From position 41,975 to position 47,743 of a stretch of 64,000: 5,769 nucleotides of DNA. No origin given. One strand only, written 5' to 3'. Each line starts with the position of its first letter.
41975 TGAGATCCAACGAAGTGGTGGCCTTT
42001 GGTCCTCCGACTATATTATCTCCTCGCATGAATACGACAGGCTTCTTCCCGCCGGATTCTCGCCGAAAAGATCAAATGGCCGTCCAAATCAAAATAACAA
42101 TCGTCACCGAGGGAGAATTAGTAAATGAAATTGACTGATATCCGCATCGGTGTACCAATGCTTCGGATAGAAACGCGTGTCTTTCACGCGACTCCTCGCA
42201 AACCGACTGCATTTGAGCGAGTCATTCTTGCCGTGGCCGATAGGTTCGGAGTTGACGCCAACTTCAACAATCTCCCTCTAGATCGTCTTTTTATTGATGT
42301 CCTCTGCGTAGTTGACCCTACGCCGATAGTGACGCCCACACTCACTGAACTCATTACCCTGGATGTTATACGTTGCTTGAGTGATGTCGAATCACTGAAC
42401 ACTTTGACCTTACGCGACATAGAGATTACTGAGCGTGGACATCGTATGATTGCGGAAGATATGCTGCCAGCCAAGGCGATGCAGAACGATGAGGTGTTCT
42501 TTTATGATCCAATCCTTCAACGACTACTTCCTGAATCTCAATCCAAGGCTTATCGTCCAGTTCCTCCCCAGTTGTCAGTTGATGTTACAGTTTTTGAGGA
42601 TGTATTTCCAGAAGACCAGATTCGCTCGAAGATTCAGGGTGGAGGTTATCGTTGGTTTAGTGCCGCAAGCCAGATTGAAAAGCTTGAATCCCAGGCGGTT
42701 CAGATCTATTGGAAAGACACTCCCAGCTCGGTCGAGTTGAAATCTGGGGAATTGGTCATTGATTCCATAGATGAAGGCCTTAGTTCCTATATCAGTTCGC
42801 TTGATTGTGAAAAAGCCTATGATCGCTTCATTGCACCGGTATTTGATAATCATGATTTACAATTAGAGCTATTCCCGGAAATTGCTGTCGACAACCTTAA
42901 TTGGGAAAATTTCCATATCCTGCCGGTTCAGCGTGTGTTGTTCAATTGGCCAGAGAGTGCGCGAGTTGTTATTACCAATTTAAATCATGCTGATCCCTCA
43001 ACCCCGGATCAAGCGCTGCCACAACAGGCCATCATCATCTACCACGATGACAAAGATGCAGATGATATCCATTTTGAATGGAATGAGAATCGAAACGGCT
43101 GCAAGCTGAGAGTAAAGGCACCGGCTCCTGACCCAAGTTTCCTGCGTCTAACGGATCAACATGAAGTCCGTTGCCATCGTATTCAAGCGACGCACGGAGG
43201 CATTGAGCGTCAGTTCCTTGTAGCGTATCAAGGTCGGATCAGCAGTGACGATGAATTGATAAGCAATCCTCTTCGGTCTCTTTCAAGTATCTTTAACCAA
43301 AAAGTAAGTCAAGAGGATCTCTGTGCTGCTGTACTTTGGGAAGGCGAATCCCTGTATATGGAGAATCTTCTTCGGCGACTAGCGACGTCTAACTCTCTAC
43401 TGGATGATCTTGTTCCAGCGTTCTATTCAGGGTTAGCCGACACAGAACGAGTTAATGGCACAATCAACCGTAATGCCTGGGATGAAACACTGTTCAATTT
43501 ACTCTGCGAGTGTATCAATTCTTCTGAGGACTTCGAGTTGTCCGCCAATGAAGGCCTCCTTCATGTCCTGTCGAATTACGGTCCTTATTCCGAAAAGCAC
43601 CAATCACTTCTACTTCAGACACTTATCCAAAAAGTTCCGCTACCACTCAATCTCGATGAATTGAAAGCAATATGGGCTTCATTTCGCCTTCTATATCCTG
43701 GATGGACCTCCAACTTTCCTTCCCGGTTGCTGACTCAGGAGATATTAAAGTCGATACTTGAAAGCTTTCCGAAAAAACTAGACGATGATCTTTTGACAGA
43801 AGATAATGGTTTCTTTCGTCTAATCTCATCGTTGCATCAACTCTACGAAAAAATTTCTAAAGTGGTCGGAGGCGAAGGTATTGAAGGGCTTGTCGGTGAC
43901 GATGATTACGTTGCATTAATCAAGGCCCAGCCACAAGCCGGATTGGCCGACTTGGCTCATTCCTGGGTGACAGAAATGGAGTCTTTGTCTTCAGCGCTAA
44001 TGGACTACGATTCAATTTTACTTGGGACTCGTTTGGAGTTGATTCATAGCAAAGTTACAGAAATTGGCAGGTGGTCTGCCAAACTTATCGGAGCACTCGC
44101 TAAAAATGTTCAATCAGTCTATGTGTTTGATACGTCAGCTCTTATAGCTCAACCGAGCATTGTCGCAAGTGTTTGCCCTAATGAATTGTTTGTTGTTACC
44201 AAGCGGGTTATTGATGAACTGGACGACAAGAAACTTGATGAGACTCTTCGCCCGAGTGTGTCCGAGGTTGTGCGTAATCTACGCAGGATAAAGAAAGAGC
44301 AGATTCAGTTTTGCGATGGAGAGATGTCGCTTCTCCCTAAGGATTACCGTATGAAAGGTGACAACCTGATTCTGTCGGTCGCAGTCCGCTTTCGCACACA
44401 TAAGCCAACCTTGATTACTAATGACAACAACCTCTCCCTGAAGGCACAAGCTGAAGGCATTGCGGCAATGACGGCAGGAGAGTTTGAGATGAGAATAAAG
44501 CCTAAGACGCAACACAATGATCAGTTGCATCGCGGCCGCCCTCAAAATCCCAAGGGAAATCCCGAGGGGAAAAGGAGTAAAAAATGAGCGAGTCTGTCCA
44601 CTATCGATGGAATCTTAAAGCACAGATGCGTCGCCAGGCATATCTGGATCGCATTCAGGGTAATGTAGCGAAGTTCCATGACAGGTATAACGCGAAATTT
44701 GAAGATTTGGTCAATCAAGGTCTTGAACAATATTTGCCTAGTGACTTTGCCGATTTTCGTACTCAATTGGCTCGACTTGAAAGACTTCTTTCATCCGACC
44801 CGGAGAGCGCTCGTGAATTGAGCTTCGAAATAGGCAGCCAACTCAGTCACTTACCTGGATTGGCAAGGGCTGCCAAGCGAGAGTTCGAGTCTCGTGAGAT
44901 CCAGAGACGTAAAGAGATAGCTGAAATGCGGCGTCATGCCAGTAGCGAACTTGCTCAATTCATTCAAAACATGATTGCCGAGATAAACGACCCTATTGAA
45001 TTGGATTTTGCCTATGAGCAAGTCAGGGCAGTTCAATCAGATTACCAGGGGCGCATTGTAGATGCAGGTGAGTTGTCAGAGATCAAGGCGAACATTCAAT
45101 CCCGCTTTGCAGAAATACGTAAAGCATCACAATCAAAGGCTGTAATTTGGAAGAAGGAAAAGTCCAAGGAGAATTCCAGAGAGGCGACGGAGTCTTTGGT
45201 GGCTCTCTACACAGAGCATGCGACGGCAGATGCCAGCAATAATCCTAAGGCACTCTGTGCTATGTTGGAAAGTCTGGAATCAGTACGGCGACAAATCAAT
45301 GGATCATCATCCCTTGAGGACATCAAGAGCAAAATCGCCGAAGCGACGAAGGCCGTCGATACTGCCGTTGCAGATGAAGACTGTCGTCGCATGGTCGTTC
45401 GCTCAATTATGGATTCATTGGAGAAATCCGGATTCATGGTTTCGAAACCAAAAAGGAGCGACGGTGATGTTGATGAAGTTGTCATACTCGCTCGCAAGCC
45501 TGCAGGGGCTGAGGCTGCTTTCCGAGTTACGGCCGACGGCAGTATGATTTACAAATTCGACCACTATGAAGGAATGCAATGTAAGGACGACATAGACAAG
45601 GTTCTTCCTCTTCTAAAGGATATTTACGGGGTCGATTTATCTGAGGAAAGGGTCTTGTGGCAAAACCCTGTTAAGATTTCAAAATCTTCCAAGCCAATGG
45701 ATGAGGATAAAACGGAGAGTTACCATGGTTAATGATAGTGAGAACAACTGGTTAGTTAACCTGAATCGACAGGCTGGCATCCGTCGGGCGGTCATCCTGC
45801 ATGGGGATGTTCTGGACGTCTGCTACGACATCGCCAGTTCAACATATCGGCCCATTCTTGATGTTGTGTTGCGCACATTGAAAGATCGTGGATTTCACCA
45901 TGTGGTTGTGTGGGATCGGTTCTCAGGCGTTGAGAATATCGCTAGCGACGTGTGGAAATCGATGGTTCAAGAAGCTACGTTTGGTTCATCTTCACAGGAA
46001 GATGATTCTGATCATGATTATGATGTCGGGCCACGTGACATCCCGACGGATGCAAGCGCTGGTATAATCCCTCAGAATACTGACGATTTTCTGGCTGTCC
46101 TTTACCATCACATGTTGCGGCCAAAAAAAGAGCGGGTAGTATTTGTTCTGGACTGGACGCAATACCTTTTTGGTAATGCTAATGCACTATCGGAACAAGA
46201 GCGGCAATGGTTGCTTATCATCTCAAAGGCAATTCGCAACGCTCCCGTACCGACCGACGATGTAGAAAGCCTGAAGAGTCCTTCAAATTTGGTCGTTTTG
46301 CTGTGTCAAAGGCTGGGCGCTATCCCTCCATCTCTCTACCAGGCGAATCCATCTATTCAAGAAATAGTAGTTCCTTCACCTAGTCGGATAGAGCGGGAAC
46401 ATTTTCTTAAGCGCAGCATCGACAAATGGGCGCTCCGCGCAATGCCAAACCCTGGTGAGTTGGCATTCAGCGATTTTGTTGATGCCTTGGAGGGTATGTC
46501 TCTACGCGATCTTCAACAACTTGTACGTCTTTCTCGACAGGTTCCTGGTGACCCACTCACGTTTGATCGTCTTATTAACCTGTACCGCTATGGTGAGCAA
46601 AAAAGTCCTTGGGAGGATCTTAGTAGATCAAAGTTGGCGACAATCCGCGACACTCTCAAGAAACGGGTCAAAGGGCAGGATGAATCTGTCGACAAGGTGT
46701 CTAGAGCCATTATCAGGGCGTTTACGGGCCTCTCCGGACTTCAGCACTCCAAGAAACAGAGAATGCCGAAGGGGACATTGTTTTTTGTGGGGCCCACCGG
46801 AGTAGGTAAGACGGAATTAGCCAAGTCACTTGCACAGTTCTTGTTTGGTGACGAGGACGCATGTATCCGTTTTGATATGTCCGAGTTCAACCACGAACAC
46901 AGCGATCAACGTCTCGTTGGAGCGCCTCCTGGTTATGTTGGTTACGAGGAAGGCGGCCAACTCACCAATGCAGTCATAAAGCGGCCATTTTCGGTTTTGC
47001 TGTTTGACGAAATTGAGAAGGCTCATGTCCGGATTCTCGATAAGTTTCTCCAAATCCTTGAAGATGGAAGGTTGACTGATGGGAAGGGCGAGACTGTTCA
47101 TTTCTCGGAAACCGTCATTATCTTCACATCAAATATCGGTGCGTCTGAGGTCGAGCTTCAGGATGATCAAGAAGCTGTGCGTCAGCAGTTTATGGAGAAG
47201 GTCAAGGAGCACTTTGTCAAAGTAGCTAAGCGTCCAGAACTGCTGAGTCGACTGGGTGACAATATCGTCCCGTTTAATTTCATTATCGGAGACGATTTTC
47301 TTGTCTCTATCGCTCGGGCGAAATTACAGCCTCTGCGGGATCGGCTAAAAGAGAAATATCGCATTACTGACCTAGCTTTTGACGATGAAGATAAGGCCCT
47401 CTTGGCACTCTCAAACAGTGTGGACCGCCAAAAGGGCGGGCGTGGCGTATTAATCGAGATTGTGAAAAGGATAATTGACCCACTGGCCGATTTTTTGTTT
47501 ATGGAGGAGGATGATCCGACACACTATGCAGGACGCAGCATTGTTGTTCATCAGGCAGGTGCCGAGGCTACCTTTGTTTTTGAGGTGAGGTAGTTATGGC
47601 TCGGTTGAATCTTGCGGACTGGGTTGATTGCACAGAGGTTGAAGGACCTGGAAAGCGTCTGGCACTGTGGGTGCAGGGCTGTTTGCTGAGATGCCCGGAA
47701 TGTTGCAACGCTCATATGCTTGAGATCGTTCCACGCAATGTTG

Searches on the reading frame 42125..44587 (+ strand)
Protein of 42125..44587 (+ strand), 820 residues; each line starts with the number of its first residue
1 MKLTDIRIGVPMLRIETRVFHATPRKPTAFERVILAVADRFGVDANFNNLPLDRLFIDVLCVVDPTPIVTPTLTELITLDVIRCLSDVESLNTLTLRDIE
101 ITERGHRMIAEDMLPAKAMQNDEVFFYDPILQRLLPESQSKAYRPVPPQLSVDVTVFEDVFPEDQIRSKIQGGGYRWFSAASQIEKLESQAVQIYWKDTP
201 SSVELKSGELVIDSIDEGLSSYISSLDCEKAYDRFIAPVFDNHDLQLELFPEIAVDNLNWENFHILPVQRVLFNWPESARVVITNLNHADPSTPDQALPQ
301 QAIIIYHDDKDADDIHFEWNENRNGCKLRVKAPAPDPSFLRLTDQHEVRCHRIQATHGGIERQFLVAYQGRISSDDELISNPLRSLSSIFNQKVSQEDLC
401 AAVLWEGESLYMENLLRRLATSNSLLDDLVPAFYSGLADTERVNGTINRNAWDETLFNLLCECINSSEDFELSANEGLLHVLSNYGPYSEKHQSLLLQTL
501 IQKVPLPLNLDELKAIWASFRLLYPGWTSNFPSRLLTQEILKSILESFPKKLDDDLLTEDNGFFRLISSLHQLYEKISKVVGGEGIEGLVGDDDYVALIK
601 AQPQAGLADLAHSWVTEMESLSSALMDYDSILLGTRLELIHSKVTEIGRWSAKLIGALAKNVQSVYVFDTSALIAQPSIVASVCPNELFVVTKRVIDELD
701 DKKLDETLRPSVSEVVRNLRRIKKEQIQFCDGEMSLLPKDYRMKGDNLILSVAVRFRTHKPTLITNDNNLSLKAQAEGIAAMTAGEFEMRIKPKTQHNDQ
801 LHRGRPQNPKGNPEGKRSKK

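Call 8: search_protein_families(library=pfam, proteins=[window:42125-44587:+], max_evalue=0.001)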
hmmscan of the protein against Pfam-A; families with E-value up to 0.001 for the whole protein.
window:42125-44587:+ (820 aa): 1 family
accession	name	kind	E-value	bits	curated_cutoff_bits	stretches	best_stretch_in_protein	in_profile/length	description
PF13638.12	PIN_4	-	2.5e-15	57.4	21.9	1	666-783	1-130/132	PIN domain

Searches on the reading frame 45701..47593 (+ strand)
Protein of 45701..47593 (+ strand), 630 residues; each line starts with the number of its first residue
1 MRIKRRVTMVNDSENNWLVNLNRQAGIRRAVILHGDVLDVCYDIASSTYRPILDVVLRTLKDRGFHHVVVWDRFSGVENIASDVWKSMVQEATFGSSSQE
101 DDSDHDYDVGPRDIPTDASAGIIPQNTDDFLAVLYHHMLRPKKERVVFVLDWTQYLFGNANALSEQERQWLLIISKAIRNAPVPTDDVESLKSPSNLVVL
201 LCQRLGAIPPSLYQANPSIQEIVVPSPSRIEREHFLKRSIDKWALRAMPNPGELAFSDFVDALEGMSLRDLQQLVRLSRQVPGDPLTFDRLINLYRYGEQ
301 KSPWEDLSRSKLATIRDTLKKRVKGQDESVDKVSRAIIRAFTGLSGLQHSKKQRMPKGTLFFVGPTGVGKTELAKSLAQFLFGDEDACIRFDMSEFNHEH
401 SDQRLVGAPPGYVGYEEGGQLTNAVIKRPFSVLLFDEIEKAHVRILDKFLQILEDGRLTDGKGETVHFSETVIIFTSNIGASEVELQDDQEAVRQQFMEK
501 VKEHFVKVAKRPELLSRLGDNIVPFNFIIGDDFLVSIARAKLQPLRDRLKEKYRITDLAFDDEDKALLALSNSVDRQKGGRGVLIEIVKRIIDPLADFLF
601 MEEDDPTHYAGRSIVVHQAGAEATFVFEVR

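Call 82: search_protein_families(library=pfam, proteins=[window:45701-47593:+], max_evalue=0.001)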
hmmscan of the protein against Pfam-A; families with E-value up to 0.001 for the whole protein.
window:45701-47593:+ (630 aa): 5 families
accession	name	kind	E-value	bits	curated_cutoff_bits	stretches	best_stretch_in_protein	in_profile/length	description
PF07724.20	AAA_2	-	7.3e-52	176.2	27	1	356-518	2-163/166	AAA domain (Cdc48 subfamily)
PF07728.20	AAA_5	-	6.9e-10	39.5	22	1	360-488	2-130/139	AAA domain (dynein-related subfamily)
PF00004.35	AAA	-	2.3e-06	28.5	21.2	1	361-477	2-108/131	ATPase family associated with various cellular activities (AAA)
PF13401.12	AAA_22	-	6.5e-05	23.7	27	0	356-450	4-105/130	AAA domain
PF00158.32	Sigma54_activat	-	9.2e-05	22.6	20.2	1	357-477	22-142/168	Sigma-54 interaction domain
